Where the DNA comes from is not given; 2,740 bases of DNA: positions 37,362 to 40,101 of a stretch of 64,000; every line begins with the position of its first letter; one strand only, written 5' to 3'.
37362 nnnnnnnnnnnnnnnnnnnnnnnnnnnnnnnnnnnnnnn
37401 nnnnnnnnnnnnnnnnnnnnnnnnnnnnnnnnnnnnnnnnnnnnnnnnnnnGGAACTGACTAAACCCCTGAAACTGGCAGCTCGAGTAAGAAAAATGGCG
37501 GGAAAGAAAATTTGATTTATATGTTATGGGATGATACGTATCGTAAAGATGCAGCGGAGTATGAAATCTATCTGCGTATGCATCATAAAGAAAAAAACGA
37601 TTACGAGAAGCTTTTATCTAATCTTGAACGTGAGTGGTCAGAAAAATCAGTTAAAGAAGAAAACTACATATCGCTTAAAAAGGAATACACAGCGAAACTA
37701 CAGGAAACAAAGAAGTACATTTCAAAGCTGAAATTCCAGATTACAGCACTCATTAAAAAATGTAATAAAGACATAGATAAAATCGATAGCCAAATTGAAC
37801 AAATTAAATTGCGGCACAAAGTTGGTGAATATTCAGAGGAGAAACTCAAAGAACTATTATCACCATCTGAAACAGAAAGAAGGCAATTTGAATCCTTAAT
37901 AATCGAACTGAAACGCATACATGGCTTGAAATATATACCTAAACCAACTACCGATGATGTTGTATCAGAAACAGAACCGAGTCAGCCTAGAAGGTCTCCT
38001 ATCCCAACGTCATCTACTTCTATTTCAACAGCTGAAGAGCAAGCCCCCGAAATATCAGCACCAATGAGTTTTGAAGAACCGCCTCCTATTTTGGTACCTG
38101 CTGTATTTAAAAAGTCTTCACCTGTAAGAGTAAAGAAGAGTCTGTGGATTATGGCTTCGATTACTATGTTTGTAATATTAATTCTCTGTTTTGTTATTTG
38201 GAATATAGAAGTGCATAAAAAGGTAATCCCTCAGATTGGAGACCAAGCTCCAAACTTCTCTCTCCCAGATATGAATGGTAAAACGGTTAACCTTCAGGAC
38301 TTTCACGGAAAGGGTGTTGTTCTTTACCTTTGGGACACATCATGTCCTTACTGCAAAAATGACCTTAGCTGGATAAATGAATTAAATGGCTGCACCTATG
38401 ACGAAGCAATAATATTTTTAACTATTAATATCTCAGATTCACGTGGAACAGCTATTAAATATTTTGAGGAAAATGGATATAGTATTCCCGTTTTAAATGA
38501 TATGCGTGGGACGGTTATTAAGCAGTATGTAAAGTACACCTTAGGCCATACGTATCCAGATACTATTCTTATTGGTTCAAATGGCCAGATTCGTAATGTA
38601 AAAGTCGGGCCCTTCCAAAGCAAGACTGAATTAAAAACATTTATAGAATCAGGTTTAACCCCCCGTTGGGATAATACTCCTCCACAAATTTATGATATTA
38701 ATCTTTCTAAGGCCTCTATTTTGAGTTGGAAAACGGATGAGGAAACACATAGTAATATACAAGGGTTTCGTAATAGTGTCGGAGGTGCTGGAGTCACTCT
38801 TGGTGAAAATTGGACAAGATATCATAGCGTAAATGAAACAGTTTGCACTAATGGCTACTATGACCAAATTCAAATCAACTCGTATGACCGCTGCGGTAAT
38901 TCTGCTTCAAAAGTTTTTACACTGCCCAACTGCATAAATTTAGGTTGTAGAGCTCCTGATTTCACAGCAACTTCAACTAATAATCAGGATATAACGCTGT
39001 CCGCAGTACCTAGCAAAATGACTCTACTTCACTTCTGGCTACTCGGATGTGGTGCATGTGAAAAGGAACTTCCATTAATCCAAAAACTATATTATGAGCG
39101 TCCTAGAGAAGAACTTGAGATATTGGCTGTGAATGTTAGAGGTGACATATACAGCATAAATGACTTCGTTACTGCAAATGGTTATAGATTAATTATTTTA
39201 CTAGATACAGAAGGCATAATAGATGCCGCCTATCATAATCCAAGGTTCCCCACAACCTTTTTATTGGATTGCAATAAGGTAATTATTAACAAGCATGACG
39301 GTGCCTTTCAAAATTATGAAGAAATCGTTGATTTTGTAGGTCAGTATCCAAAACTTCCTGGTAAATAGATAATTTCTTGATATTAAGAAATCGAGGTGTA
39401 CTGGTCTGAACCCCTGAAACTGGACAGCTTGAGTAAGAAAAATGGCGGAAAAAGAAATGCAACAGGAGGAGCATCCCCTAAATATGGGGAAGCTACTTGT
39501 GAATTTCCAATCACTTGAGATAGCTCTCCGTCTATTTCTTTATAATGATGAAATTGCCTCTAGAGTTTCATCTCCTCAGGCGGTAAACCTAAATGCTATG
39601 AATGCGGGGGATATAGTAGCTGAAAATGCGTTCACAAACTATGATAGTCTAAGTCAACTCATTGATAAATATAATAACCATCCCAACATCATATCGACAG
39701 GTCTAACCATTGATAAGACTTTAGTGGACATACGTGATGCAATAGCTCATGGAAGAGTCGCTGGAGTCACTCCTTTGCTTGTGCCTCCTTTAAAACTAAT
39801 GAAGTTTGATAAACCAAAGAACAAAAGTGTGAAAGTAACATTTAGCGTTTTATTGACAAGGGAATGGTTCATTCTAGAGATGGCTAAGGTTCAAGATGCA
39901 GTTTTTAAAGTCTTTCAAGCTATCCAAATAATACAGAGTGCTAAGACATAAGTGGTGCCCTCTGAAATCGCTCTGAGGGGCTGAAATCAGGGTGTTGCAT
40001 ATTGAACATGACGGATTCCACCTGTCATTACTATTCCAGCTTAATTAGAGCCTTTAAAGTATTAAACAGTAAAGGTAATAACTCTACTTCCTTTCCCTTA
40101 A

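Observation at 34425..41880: Island cargo: three paralogous secreted thioredoxin-fold (TlpA-like) proteins with a shared leader and diversified C-terminal bodies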

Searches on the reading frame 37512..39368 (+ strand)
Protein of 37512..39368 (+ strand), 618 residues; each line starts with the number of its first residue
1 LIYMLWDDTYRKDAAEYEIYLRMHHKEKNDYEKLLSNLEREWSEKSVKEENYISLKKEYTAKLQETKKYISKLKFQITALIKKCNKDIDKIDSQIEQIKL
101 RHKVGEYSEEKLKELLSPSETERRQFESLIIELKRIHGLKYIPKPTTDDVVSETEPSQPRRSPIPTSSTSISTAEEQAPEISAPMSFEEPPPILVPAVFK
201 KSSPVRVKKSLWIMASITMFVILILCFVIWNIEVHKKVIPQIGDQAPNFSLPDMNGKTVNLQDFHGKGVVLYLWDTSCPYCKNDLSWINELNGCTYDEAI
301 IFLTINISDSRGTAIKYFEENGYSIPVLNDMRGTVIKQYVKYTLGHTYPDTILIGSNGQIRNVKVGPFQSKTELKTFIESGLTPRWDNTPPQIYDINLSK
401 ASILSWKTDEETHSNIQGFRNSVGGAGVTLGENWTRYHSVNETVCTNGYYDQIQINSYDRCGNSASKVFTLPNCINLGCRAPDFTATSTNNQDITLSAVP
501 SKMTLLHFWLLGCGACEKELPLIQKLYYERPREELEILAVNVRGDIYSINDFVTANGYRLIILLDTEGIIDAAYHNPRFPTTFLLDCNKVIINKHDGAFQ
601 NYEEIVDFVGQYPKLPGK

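Call 4: search_protein_families(library=pfam, proteins=[window:37512-39368:+], max_evalue=0.01)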
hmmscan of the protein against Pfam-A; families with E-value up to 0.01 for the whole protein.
window:37512-39368:+ (618 aa): 5 families
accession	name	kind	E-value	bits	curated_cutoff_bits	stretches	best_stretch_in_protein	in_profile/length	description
PF00578.27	AhpC-TSA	-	3.8e-38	130.6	26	2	242-362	1-123/124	AhpC/TSA family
PF08534.16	Redoxin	-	3.1e-32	111.8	26.6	2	242-371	2-141/148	Redoxin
PF13905.12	Thioredoxin_8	-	1.7e-07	31.9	27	0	266-360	1-94/94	Thioredoxin-like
PF02630.20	SCO1-SenC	-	0.0012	19.3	22.8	0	248-291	3-47/134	SCO1/SenC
PF00085.26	Thioredoxin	-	0.0022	18.4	23.5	0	498-542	16-58/103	Thioredoxin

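Call 12: search_protein_families(library=phrogs, proteins=[window:37512-39368:+], max_evalue=0.01)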
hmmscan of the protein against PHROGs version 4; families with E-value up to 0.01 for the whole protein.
window:37512-39368:+ (618 aa): 1 family
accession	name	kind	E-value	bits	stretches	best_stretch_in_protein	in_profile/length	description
phrog_20402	-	unknown function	1.3e-06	29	1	240-301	4-65/153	-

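Call 41: search_protein_families(library=ncbifam, proteins=[window:37512-39368:+], max_evalue=0.01)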
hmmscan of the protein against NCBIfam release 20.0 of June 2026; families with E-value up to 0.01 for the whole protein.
window:37512-39368:+ (618 aa): 18 families
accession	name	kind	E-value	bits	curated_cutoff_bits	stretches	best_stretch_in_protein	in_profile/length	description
NF002854.0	PRK03147.1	subfamily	1.5e-47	161.7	170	2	208-380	4-171/176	thiol-disulfide oxidoreductase ResA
NF041202.1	StoA_CxxC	exception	8.1e-28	97.3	210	2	484-595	36-148/163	endospore biogenesis thiol-disulfide oxidoreductase StoA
TIGR00385.1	dsbE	subfamily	9.2e-17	61.2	123.15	2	243-375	37-165/173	DsbE family thiol:disulfide interchange protein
NF047696.1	ThlDiSintTplARhiz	equivalog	3.2e-15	56.5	230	2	245-367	76-200/219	thiol:disulfide interchange protein TlpA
NF041054.1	WAxxUGC_long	equivalog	7.8e-13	48.4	300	2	245-330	83-168/354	ResA-like WAxxUGC motif-containing protein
NF011941.0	PRK15412.1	equivalog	4.2e-11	42.7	359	1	264-387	66-177/185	thiol:disulfide interchange protein DsbE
NF006960.0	PRK09437.1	equivalog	1.5e-08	34.7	140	1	241-348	5-116/156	thioredoxin-dependent thiol peroxidase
TIGR02661.1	MauD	equivalog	3.3e-07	29.9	188.6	1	240-294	46-102/189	methylamine dehydrogenase accessory protein MauD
NF038285.1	deiodinase_rel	hypoth_equivalog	1.2e-06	28.3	250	0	240-306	176-243/347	deiodinase family protein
NF053656.1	redoxin_TUGYCR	domain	1.8e-06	27.9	100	0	247-361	2-120/146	TUGYCR motif thioredoxin fold (seleno)protein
NF053650.1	PerredPrxQDein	equivalog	5.8e-05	23.1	260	1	247-348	2-102/148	thioredoxin-dependent peroxiredoxin PrxQ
NF047697.1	ThioredTrxAClost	equivalog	8.7e-05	22.6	140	0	268-316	19-66/105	thioredoxin TrxA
TIGR02740.1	TraF-like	hypoth_equivalog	0.00058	19.2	232.25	0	485-549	153-214/276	TraF-like protein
NF033730.0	borfam54_3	equivalog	0.0015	17.8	30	1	26-134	48-152/292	complement regulator-acquiring protein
TIGR01068.1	thioredoxin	equivalog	0.0017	18.5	96.8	0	501-542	14-54/101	thioredoxin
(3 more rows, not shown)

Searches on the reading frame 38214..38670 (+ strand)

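Call 82: search_solved_structures(query=window:38214-38670:+, show_alignments=1, max_evalue=1e-8)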
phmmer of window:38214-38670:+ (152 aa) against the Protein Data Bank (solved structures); distinct sequences matched with E-value up to 1e-8: 16.
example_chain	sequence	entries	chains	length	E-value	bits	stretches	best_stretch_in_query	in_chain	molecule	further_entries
3c71_A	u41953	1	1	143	9.3e-16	61.2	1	9-134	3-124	Thiol-disulfide oxidoreductase resA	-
4nmu_A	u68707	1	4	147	1.4e-15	60.6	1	6-145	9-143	Thiol-disulfide oxidoreductase ResA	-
3c73_A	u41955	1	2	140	5.1e-14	55.6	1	11-134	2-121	Thiol-disulfide oxidoreductase resA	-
1st9_A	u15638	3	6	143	6.3e-14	55.3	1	9-134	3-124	Thiol-disulfide oxidoreductase resA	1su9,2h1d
2f9s_A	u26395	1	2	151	7.4e-14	55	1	9-134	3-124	Thiol-disulfide oxidoreductase resA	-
2h1b_A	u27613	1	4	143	1.2e-13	54.4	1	9-134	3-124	Thiol-disulfide oxidoreductase resA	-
3kcm_A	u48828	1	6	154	1.4e-13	54.1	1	11-135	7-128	Thioredoxin family protein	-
2yp6_A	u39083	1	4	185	3.7e-13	52.8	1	8-136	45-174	THIOREDOXIN FAMILY PROTEIN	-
4hqz_A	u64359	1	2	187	3.8e-13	52.7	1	8-136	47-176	Thioredoxin family protein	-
2h19_A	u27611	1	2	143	1.1e-12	51.2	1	9-134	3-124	Thiol-disulfide oxidoreductase resA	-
2h1a_A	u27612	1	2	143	1.2e-12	51.2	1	9-134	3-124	Thiol-disulfide oxidoreductase resA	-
2h1g_A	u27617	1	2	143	2.1e-11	47.1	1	9-134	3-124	Thiol-disulfide oxidoreductase resA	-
3hdc_A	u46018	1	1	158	1.2e-10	44.7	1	7-133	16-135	Thioredoxin family protein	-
2l5o_A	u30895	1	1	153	1.9e-10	44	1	11-132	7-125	Putative thioredoxin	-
3erw_A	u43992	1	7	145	5.7e-10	42.4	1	17-141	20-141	Sporulation thiol-disulfide oxidoreductase A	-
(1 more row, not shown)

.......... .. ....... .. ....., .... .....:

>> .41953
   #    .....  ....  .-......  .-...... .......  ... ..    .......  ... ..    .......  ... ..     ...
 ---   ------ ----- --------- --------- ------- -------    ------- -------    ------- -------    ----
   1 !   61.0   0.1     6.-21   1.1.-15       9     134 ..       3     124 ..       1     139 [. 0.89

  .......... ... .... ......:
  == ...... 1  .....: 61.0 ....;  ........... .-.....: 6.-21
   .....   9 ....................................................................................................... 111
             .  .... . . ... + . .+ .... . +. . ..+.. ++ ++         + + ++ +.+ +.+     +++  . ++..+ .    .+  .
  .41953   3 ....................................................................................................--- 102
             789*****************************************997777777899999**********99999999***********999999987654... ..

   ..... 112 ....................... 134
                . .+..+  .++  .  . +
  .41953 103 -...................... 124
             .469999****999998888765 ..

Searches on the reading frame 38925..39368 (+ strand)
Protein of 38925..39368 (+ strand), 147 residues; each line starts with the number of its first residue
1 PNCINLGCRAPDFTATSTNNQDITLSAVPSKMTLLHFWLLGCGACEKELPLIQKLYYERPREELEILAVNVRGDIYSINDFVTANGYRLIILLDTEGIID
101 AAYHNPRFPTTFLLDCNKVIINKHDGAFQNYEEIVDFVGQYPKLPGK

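Call 81: search_solved_structures(query=window:38925-39368:+, show_alignments=1, max_evalue=0.001)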
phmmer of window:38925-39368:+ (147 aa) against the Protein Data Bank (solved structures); distinct sequences matched with E-value up to 0.001: 29.
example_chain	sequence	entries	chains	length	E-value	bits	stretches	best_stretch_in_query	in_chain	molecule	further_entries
1st9_A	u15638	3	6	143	3.7e-15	59.5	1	7-122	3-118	Thiol-disulfide oxidoreductase resA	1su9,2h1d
2f9s_A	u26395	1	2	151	4.3e-15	59.2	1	7-122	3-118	Thiol-disulfide oxidoreductase resA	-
3c71_A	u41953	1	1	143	5.1e-15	59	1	7-122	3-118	Thiol-disulfide oxidoreductase resA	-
2h1b_A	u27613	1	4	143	9.7e-15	58.1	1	7-122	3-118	Thiol-disulfide oxidoreductase resA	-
3kcm_A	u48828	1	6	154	9.8e-15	58.1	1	10-139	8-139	Thioredoxin family protein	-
3c73_A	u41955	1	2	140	1.7e-14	57.3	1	10-122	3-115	Thiol-disulfide oxidoreductase resA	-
3erw_A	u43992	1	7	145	4.2e-14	56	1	18-116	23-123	Sporulation thiol-disulfide oxidoreductase A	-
2h1a_A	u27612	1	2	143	6.7e-14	55.4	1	7-122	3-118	Thiol-disulfide oxidoreductase resA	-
2h19_A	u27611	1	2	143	6.8e-14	55.4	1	7-122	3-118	Thiol-disulfide oxidoreductase resA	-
4nmu_A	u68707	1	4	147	1.6e-13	54.1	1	5-126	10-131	Thiol-disulfide oxidoreductase ResA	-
2yp6_A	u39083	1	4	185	1.2e-12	51.3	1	4-131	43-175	THIOREDOXIN FAMILY PROTEIN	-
2h1g_A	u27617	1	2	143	1.2e-12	51.3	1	7-122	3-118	Thiol-disulfide oxidoreductase resA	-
4hqz_A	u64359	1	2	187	1.4e-12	51.1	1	4-131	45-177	Thioredoxin family protein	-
2ls5_A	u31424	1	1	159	2.3e-10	43.9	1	4-103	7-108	Uncharacterized protein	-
3hdc_A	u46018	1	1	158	7.3e-10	42.3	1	4-128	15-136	Thioredoxin family protein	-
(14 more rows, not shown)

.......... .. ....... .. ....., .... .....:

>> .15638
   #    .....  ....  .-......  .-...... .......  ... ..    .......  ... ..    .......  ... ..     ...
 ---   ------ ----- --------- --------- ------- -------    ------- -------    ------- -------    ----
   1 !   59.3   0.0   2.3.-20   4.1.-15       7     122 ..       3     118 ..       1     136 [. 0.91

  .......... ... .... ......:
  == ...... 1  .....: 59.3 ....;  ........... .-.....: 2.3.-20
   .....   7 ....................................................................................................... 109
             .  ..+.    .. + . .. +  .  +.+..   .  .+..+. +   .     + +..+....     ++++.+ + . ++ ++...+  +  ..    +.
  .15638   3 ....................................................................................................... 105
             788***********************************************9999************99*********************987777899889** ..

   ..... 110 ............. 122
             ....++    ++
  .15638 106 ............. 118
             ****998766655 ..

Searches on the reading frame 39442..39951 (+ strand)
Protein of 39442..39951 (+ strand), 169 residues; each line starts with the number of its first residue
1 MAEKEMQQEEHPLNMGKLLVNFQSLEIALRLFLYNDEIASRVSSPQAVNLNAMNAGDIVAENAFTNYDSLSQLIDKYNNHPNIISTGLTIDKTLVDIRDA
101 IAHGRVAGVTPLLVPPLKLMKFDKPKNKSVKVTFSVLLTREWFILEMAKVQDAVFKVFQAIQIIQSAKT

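Call 4: search_protein_families(library=pfam, proteins=[window:39442-39951:+], max_evalue=0.01)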
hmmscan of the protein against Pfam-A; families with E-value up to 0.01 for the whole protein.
window:39442-39951:+ (169 aa): 1 family
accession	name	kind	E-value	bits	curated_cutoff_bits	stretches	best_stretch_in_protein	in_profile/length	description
PF18816.7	Importin_rep_5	-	0.0089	16.6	27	0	61-108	3-45/52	Importin repeat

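Call 12: search_protein_families(library=phrogs, proteins=[window:39442-39951:+], max_evalue=0.01)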
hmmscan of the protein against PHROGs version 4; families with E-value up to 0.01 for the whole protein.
window:39442-39951:+ (169 aa): 0 families

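Call 41: search_protein_families(library=ncbifam, proteins=[window:39442-39951:+], max_evalue=0.01)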
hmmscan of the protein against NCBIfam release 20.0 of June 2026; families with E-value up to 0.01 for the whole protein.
window:39442-39951:+ (169 aa): 0 families

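Call 47: search_protein_families(library=padloc, proteins=[window:39442-39951:+], max_evalue=0.1)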
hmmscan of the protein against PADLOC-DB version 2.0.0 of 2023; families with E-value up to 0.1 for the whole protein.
window:39442-39951:+ (169 aa): 0 families

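Call 80: search_protein_families(library=pfam, proteins=[window:39442-39951:+], max_evalue=5)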
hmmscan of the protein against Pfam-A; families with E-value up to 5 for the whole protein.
window:39442-39951:+ (169 aa): 3 families
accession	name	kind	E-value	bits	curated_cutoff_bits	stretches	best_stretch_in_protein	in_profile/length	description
PF18816.7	Importin_rep_5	-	0.0089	16.6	27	1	61-108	3-45/52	Importin repeat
PF18735.6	HEPN_RiboL-PSP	-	0.078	13.3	28.4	1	78-110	143-167/191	RiboL-PSP-HEPN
PF25638.1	DUF5983_N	-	0.14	12.3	27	0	12-27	13-28/56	Family of unknown function (DUF5983) N-terminal domain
